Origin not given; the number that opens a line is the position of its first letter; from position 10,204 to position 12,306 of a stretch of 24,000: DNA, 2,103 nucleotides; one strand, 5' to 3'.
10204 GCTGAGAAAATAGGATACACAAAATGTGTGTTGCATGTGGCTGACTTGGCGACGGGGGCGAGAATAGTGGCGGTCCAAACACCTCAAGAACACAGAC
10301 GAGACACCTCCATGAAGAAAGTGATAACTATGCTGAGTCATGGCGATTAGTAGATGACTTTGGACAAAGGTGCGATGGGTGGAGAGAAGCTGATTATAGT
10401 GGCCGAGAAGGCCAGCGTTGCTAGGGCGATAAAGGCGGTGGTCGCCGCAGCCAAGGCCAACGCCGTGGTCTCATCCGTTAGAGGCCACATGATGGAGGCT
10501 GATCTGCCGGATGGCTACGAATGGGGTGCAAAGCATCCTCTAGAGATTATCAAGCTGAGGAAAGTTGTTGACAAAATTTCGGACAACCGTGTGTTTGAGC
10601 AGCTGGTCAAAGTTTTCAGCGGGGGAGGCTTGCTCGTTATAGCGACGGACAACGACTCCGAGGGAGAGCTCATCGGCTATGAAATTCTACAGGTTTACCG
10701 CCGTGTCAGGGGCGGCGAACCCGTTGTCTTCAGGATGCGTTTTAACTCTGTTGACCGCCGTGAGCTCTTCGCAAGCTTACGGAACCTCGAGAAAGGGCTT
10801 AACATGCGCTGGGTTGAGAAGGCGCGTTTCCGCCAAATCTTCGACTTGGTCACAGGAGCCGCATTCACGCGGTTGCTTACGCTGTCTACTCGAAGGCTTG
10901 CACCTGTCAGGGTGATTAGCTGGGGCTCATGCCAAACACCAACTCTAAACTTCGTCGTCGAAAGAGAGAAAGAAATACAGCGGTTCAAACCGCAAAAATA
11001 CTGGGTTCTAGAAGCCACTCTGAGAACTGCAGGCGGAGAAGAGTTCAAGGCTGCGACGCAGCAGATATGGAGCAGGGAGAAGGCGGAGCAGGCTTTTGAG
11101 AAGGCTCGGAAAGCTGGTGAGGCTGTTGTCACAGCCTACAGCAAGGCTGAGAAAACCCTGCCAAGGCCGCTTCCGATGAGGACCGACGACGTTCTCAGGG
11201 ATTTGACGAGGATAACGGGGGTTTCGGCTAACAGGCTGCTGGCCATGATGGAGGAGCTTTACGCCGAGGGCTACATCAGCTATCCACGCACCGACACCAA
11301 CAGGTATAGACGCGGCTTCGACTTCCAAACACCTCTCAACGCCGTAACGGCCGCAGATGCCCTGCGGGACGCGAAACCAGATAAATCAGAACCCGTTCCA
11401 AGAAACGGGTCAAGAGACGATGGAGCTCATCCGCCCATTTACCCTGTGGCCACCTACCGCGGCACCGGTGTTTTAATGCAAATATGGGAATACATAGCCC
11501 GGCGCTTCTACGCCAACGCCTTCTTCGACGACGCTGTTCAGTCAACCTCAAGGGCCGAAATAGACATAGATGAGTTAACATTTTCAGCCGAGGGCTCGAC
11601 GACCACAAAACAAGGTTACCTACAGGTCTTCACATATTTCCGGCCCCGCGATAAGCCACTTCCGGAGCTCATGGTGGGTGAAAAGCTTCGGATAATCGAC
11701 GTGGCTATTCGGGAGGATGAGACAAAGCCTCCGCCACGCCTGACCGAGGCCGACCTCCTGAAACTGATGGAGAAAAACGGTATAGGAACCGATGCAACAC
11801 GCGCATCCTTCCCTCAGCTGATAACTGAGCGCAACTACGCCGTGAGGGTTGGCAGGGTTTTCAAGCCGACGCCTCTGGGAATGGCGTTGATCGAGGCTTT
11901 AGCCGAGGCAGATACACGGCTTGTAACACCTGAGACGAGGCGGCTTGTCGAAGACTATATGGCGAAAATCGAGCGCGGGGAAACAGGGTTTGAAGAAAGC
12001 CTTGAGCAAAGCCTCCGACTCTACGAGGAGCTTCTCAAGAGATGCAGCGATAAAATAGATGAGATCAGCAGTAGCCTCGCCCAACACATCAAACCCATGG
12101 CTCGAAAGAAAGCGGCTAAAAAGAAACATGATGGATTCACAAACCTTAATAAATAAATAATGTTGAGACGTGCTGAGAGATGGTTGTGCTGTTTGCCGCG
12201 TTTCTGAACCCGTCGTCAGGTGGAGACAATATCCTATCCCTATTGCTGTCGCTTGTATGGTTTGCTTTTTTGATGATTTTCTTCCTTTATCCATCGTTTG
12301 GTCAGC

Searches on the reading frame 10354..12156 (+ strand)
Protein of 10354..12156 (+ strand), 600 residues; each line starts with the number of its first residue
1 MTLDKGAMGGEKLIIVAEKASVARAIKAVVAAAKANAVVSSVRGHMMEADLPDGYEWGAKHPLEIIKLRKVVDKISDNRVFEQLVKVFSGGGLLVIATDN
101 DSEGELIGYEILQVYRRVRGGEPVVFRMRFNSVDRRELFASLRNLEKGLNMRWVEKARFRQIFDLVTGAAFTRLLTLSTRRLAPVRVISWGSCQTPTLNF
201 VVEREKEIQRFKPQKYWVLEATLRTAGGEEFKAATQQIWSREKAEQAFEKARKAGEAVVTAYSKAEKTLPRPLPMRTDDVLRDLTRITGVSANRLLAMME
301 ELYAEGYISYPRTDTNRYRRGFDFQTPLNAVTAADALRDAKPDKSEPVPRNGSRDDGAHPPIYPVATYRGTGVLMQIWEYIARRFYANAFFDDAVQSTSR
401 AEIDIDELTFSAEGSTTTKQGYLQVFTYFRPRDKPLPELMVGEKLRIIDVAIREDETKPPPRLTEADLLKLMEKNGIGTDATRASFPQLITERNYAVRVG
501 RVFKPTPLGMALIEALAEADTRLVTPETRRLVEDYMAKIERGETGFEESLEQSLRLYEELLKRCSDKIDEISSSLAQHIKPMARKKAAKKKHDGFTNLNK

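Call 7: search_protein_families(library=pfam, proteins=[window:10354-12156:+], max_evalue=0.1)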
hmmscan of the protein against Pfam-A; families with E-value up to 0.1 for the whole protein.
window:10354-12156:+ (600 aa): 3 families
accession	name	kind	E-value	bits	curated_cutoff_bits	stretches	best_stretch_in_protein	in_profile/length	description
PF01131.25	Topoisom_bac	-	5.7e-99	332.3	35.1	1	150-548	3-408/411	DNA topoisomerase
PF01751.28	Toprim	-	1e-08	35.7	23.1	1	14-132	2-95/96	Toprim domain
PF02609.21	Exonuc_VII_S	-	0.02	15.3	24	1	533-571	9-46/52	Exonuclease VII small subunit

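Call 27: find_homologous_proteins(query=window:10354-12156:+, max_evalue=1e-100)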
Query window:10354-12156:+ (600 aa): 261 proteins with E <= 1e-100 among 8000 candidates; the best 120 are listed.
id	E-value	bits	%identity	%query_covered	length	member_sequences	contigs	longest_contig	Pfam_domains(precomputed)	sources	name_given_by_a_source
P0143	0.0e+0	1322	99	100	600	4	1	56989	PF01131.26,PF01751.29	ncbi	ncbi:MAG: DNA topoisomerase [Candidatus Caldarchaeum sp.]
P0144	0.0e+0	1210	90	100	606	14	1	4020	PF01131.26,PF01751.29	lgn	-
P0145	9.6e-272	921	69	95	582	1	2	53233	PF01131.26,PF01751.29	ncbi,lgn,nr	ncbi:MAG: DNA topoisomerase [Candidatus Caldarchaeum sp.]|nr:DNA topoisomerase [Candidatus Caldarcha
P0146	5.7e-265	898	68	96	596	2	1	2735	PF01131.26,PF01751.29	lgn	-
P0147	4.0e-261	886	69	95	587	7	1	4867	PF01131.26,PF01751.29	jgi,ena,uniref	uniref:DNA topoisomerase n=1 Tax=Caldiarchaeum subterraneum TaxID=311458 RepID=A0A7C5YBN9_CALS0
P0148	3.0e-260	883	69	96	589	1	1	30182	PF01131.26,PF01751.29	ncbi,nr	ncbi:MAG: DNA topoisomerase [Candidatus Caldarchaeum sp.]|nr:DNA topoisomerase [Candidatus Caldarcha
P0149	4.2e-257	873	68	95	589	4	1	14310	PF01131.26,PF01751.29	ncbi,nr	ncbi:MAG: DNA topoisomerase [Candidatus Caldarchaeum sp.]|nr:DNA topoisomerase [Candidatus Caldarcha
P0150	2.1e-248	844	64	98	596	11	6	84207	PF01131.26,PF01751.29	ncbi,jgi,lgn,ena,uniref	ncbi:MAG: DNA topoisomerase [Candidatus Caldarchaeum sp.]|uniref:DNA topoisomerase n=1 Tax=Caldiarch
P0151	8.0e-245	832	62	99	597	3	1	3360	PF01131.26,PF01751.29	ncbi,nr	ncbi:MAG: type IA DNA topoisomerase [Candidatus Caldarchaeum sp.]|nr:type IA DNA topoisomerase [Cand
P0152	1.3e-240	818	63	96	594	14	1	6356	PF01131.26,PF01751.29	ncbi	ncbi:MAG: DNA topoisomerase [Candidatus Caldarchaeum sp.]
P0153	2.6e-238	810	62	98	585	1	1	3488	PF01131.26,PF01751.29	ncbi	-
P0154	4.0e-233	793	63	97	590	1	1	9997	PF01131.26,PF01751.29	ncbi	-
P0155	1.6e-232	791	61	98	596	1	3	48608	PF01131.26,PF01751.29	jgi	jgi:DNA topoisomerase-1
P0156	3.9e-232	790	61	98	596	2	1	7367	PF01131.26,PF01751.29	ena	-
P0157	3.9e-232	790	61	98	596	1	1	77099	PF01131.26,PF01751.29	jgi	jgi:DNA topoisomerase I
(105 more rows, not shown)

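Call 28: find_encoding_contigs(protein=P0143, flank=10000, max_places=4)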
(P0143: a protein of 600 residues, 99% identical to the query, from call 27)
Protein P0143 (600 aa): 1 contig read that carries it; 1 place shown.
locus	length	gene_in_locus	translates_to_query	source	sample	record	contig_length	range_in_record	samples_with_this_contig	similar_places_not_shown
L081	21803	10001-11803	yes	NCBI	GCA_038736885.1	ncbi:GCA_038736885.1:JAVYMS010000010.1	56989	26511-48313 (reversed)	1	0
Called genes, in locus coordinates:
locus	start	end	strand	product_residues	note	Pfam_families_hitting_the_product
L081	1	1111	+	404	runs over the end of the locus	PF13433:Peripla_BP_5, PF13458:Peripla_BP_6, PF01094:ANF_receptor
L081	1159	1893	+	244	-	PF00005:ABC_tran, PF12399:BCA_ABC_TP_C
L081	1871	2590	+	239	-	PF00005:ABC_tran, PF13304:AAA_21 (weak)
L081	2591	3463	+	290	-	PF02653:BPD_transp_2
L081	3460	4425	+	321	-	PF02653:BPD_transp_2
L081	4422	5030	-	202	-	PF06684:AA_synth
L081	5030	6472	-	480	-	PF00171:Aldedh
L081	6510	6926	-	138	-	PF00892:EamA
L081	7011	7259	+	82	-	PF10262:Rdx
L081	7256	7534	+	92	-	-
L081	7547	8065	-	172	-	PF01035:DNA_binding_1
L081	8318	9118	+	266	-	PF00106:adh_short, PF08659:KR, PF13561:adh_short_C2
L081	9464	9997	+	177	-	-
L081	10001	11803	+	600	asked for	PF01751:Toprim, PF01131:Topoisom_bac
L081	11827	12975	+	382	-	PF07431:DUF1512, PF23542:DUF1512_C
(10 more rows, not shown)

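Call 29: find_encoding_contigs(protein=P0144, flank=10000, max_places=4)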
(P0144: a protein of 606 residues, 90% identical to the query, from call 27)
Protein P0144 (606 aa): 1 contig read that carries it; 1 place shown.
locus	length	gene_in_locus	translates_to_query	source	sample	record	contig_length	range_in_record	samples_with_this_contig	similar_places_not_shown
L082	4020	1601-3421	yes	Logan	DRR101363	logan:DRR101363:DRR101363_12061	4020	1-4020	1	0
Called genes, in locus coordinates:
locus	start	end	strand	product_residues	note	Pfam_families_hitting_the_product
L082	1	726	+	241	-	?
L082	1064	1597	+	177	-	-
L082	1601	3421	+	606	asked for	PF01751:Toprim, PF01131:Topoisom_bac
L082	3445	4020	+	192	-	?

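Call 30: find_encoding_contigs(protein=P0145, flank=10000, max_places=3)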
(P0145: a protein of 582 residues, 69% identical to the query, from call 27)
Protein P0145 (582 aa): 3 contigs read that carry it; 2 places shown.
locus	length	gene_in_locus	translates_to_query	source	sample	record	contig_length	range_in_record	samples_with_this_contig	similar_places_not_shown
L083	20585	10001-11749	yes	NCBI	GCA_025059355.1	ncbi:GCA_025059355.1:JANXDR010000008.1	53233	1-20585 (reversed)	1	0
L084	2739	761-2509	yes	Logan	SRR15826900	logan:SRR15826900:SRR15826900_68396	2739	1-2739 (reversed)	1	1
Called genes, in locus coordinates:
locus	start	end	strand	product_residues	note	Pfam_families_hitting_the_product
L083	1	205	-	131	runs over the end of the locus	PF00892:EamA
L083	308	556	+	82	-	PF10262:Rdx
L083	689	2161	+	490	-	PF09910:DUF2139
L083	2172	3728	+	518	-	PF08323:Glyco_transf_5, PF13439:Glyco_transf_4, PF13579:Glyco_trans_4_4 (weak), PF20706:GT4-conflict, PF00534:Glycos_transf_1, PF13692:Glyco_trans_1_4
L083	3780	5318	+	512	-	PF00534:Glycos_transf_1 (weak), PF00343:Phosphorylase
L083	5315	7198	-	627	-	PF02922:CBM_48, PF00128:Alpha-amylase, PF02806:Alpha-amylase_C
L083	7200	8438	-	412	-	PF00483:NTP_transferase, PF12804:NTP_transf_3 (faint), PF00132:Hexapep (faint), PF25084:LbH_EIF2B, PF24894:Hexapep_GlmU (weak), PF25087:GMPPB_C, PF25084:LbH_EIF2B (weak)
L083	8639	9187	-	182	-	-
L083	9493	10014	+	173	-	-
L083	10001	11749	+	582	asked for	PF01751:Toprim, PF01131:Topoisom_bac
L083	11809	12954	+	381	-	PF07431:DUF1512, PF23542:DUF1512_C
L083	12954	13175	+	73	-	-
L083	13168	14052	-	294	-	PF00557:Peptidase_M24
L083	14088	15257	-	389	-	PF07690:MFS_1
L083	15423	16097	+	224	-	PF01597:GCV_H, PF01206:TusA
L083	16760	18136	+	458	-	PF13458:Peripla_BP_6, PF01094:ANF_receptor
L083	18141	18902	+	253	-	PF00005:ABC_tran, PF13304:AAA_21 (faint), PF12399:BCA_ABC_TP_C (weak)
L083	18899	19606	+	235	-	PF00005:ABC_tran, PF02463:SMC_N (faint), PF13175:AAA_15 (weak), PF13304:AAA_21 (weak)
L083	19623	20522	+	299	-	PF02653:BPD_transp_2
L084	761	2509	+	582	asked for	PF01751:Toprim, PF01131:Topoisom_bac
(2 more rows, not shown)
